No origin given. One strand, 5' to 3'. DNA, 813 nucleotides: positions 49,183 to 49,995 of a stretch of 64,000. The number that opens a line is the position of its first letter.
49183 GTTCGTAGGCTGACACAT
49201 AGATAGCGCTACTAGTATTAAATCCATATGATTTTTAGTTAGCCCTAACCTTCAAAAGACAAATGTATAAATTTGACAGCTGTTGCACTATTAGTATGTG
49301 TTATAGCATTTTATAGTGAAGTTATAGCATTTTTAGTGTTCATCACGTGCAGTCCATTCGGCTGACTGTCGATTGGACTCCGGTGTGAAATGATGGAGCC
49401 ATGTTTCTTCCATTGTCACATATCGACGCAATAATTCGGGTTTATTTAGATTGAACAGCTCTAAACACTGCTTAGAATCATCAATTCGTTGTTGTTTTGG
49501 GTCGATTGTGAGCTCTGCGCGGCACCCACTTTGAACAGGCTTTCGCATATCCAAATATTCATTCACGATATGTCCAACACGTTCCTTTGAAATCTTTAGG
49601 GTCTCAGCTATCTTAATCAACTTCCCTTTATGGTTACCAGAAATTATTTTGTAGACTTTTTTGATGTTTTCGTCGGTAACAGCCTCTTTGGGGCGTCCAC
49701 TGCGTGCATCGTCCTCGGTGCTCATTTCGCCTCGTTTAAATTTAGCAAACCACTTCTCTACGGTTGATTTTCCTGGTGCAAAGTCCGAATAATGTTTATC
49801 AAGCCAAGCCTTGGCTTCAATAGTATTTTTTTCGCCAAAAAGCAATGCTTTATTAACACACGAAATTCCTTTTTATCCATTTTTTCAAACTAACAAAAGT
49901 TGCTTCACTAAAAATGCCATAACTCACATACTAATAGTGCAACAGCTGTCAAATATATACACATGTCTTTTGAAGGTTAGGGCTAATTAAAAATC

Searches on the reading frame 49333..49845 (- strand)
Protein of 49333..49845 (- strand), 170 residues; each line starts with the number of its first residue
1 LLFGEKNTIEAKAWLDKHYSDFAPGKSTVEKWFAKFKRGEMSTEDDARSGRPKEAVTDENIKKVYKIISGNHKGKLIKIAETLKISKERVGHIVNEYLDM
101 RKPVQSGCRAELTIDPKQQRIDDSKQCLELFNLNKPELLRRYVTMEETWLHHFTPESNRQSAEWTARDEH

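Call 34: search_protein_families(library=pfam, proteins=[window:49333-49845:-], max_evalue=0.01)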
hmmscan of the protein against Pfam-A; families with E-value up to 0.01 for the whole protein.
window:49333-49845:- (170 aa): 2 families
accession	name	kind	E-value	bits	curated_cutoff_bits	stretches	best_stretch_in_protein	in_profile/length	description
PF13565.12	HTH_32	-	9.6e-05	23.3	33.7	1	28-93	1-72/73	Homeodomain-like domain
PF17906.7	HTH_48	-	0.0018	18.8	24.1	1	19-40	29-50/50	HTH domain in Mos1 transposase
